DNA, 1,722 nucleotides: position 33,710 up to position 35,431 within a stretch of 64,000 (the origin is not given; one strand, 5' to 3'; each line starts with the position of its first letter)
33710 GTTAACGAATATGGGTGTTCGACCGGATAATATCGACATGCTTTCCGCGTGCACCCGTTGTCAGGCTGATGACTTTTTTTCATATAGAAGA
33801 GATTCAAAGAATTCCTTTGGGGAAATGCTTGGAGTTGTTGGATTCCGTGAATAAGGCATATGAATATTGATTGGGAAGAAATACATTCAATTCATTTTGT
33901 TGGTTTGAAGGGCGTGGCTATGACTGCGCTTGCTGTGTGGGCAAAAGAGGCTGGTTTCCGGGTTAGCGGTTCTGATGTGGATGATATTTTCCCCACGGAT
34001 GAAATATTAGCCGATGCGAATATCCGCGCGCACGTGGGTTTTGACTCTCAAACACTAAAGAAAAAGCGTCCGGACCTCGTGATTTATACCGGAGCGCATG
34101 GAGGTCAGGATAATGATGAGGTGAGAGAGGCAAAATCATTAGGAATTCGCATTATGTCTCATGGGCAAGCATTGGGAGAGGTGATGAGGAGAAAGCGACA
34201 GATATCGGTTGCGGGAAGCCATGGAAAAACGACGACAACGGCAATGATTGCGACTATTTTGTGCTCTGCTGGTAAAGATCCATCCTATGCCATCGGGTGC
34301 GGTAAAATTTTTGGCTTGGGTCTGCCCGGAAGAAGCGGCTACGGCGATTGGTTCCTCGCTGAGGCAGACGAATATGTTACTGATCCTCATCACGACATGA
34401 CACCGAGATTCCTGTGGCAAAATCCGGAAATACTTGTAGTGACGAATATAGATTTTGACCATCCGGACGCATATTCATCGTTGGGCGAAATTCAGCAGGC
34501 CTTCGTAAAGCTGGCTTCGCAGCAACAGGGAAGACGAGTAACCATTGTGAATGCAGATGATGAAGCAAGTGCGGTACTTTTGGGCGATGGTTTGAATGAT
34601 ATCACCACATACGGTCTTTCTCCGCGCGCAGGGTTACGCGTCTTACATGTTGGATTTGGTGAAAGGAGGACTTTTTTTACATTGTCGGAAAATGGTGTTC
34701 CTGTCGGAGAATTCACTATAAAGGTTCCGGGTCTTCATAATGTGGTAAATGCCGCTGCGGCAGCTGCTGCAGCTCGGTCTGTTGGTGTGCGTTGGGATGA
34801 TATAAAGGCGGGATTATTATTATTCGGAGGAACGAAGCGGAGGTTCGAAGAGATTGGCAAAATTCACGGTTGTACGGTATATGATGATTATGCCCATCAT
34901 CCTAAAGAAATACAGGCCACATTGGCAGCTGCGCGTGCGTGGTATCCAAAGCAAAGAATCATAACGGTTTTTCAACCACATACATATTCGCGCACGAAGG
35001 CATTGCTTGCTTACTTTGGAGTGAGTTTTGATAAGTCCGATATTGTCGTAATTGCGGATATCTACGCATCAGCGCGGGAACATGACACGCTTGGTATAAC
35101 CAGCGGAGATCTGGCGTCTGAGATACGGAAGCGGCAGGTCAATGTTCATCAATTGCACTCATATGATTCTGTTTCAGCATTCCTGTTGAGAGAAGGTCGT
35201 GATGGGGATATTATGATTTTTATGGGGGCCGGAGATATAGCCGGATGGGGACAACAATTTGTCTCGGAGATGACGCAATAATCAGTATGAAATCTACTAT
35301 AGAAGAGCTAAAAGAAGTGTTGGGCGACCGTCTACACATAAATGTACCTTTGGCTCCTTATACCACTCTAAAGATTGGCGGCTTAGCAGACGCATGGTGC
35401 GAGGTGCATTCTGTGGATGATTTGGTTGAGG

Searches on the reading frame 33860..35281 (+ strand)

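Call 20: search_protein_families(library=pfam, proteins=[window:33860-35281:+], max_evalue=0.001)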
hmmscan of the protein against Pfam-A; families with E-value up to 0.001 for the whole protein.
window:33860-35281:+ (473 aa): 3 families
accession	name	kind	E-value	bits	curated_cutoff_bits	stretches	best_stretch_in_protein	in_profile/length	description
PF08245.18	Mur_ligase_M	-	3.7e-20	73.2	24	1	188-305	79-200/200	Mur ligase middle domain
PF02875.26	Mur_ligase_C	-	3.5e-19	70.3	28.4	1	327-458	1-127/127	Mur ligase, glutamate ligase domain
PF01225.30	Mur_ligase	-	2.8e-16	60.1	21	1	11-113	2-95/95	Mur ligase family, catalytic domain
